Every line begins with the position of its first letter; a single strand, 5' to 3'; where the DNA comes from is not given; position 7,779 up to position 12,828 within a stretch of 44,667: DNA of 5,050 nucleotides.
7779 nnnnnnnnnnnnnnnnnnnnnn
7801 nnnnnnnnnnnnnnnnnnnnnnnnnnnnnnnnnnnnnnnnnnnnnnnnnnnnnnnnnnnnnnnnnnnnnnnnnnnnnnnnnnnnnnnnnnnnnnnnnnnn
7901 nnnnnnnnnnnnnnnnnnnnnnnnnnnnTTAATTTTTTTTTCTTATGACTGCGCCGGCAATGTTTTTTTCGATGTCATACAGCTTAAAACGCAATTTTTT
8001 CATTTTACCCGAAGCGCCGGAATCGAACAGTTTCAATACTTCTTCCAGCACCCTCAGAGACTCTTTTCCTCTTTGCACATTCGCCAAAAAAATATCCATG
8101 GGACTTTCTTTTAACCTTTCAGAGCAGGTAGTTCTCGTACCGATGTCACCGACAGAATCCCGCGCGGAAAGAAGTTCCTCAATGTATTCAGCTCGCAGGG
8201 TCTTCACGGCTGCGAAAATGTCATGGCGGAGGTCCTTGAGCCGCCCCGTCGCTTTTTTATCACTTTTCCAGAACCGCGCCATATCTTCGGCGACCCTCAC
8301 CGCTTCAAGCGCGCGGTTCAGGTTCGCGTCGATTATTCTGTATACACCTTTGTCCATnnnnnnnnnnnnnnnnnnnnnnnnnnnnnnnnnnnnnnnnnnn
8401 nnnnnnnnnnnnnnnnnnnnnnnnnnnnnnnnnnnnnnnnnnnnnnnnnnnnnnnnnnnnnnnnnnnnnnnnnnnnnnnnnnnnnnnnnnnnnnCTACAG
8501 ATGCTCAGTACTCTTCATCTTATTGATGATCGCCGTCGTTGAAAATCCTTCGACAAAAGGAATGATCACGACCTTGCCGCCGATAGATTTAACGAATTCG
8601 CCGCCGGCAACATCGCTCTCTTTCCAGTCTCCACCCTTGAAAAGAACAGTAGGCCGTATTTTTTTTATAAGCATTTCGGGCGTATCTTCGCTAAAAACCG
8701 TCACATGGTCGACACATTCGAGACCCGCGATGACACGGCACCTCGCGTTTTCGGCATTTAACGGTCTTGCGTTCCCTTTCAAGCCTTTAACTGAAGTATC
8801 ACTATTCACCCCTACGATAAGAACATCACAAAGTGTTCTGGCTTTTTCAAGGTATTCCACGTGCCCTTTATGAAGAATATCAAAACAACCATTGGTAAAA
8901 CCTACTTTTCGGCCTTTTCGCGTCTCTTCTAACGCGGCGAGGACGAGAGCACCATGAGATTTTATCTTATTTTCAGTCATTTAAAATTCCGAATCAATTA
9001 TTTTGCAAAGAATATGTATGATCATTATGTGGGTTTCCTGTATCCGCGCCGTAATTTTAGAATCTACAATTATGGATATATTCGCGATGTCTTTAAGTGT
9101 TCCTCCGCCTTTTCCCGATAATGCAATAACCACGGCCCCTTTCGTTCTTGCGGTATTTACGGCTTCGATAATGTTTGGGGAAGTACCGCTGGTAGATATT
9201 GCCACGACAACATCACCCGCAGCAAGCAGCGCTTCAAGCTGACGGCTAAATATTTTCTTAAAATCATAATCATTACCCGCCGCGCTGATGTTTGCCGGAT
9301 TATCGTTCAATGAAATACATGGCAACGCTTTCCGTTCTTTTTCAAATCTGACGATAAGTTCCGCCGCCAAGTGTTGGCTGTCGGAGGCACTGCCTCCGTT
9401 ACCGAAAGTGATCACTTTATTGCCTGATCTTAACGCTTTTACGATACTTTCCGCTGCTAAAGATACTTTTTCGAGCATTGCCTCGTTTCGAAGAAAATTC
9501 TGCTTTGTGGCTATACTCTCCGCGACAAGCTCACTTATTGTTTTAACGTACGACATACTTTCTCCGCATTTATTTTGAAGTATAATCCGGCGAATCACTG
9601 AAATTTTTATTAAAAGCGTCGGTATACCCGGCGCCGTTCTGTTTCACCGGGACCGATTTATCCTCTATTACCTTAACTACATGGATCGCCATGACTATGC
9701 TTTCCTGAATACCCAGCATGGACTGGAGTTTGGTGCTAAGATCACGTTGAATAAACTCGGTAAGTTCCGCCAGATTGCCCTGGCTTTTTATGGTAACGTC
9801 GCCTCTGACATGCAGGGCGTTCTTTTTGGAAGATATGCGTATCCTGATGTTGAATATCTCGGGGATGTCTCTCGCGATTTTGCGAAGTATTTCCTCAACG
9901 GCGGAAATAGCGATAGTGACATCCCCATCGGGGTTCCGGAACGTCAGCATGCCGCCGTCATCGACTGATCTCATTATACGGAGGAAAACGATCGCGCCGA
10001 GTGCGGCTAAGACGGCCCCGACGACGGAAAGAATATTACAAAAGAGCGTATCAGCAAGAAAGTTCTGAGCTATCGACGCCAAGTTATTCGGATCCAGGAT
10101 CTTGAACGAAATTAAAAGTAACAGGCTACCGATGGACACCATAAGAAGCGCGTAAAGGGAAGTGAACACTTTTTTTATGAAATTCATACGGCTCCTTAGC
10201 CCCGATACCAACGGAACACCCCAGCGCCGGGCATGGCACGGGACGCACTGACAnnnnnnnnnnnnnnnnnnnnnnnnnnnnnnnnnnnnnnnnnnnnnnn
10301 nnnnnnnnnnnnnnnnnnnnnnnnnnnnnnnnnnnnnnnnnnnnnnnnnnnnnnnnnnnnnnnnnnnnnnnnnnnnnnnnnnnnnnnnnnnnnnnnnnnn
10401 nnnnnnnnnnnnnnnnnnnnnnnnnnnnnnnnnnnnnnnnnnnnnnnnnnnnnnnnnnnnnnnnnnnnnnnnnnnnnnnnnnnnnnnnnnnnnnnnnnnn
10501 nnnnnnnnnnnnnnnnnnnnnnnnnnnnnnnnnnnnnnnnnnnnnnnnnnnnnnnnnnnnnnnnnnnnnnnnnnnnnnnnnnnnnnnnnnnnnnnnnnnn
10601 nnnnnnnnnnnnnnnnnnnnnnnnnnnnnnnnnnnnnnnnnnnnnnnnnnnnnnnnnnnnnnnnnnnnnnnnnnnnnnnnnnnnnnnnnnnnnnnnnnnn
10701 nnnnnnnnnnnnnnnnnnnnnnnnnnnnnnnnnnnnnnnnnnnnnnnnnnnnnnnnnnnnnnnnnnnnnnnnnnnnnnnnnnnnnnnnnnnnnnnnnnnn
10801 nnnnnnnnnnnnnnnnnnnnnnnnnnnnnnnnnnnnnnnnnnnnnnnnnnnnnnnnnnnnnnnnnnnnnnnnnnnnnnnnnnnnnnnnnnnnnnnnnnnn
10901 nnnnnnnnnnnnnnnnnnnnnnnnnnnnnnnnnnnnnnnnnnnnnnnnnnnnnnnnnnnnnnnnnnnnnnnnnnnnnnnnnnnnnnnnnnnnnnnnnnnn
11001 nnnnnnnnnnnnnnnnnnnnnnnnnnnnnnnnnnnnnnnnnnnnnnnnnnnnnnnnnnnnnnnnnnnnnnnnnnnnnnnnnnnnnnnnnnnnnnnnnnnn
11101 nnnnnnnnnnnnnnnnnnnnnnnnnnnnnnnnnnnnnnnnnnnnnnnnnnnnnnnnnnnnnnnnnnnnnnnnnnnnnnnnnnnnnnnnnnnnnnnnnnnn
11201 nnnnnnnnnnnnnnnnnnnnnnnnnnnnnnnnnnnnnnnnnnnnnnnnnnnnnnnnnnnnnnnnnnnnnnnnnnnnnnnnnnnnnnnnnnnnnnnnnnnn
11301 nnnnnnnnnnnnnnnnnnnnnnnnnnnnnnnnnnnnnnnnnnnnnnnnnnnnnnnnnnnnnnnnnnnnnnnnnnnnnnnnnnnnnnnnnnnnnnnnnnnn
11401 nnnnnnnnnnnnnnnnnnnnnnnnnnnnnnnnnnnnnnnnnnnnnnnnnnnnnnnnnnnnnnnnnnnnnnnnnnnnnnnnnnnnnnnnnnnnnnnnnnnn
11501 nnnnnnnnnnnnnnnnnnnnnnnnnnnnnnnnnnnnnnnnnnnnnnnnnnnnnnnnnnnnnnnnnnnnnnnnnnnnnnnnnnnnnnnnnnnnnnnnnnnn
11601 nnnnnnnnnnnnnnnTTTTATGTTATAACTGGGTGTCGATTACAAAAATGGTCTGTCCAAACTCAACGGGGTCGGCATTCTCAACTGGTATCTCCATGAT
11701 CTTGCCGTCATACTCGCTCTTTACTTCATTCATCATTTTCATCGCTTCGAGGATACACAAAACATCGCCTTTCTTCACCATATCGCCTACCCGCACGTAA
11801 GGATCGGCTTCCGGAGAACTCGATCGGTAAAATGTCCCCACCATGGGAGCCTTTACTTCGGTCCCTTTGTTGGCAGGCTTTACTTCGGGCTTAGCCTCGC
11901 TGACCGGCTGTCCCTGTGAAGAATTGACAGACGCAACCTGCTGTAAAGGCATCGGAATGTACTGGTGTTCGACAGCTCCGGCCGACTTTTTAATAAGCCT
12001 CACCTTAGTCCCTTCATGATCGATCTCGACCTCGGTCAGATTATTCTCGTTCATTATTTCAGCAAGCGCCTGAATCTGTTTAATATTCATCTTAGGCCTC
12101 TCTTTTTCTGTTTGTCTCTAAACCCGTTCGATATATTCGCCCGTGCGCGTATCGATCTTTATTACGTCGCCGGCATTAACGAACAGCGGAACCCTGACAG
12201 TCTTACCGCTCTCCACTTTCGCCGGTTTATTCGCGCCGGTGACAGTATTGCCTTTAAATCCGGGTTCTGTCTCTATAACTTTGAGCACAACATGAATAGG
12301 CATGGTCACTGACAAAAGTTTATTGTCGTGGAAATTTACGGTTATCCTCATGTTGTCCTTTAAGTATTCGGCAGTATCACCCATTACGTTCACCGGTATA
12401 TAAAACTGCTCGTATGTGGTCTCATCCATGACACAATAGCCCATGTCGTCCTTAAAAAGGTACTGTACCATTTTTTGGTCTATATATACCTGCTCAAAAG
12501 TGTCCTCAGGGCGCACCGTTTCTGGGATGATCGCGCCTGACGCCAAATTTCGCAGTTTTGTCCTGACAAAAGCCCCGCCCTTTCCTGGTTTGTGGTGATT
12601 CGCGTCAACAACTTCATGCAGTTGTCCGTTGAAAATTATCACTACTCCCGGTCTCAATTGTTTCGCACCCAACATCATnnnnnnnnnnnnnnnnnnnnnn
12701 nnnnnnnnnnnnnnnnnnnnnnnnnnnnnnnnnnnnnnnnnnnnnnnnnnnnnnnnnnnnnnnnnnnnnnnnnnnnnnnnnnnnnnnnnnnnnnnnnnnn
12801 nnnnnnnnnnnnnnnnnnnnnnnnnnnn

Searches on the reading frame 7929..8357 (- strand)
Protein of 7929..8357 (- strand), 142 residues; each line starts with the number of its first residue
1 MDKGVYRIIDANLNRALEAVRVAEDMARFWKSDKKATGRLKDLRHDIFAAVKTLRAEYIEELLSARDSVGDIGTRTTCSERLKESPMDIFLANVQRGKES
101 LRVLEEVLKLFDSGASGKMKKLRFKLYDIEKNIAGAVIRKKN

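Call 74: search_protein_families(library=pfam, proteins=[window:7929-8357:-], max_evalue=0.00001)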
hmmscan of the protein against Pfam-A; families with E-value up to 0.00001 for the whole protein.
window:7929-8357:- (142 aa): 1 family
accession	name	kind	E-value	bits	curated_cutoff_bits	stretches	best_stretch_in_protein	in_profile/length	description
PF17792.6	ThiD2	-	4e-37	127.8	23.5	1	7-132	1-124/124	ThiD2 family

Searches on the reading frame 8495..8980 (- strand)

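Call 74: search_protein_families(library=pfam, proteins=[window:8495-8980:-], max_evalue=0.00001)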
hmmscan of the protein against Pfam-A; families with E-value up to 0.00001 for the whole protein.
window:8495-8980:- (161 aa): 1 family
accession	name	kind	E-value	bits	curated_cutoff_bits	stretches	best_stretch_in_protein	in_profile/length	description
PF01467.32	CTP_transf_like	-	6.2e-18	65.7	21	1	28-123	1-94/133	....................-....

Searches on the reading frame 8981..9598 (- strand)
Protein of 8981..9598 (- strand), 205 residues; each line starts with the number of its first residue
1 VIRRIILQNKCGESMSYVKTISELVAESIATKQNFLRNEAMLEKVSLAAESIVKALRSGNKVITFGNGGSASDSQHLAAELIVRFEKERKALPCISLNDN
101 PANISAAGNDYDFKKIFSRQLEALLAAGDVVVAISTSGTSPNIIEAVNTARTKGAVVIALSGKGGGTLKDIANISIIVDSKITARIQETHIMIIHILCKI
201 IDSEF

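Call 74: search_protein_families(library=pfam, proteins=[window:8981-9598:-], max_evalue=0.00001)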
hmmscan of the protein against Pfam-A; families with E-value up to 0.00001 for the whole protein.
window:8981-9598:- (205 aa): 2 families
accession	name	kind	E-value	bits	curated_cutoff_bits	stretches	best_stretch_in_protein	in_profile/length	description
PF13580.11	SIS_2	-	8.8e-26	91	27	1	42-162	18-138/138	SIS domain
PF01380.27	SIS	-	4.3e-09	36.7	25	1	123-182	49-110/131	SIS domain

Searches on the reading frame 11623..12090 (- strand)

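Call 75: search_protein_families(library=pfam, proteins=[window:11623-12090:-], max_evalue=0.00001)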
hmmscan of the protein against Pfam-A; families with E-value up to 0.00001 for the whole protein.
window:11623-12090:- (155 aa): 2 families
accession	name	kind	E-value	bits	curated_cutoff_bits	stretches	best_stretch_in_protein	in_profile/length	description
PF00364.28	Biotin_lipoyl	-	7.2e-24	83.9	22.1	1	78-151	2-73/73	Biotin-requiring enzyme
PF13533.13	Biotin_lipoyl_2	-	3e-09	36.9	29.8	0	98-114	15-31/32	Biotin-lipoyl like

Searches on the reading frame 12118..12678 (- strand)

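Call 75: search_protein_families(library=pfam, proteins=[window:12118-12678:-], max_evalue=0.00001)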
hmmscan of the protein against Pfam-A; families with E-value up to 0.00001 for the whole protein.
window:12118-12678:- (186 aa): 3 families
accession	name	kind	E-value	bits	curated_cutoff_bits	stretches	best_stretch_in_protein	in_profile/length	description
PF09285.17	Elong-fact-P_C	-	8.1e-26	89.9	25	1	130-185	1-56/56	Elongation factor P, C-terminal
PF08207.18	EFP_N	-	9.9e-23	80.4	23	1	5-61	2-58/58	Elongation factor P (EF-P) KOW-like domain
PF01132.26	EFP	-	6.9e-17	61.6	27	1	70-121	2-53/54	Elongation factor P (EF-P) OB domain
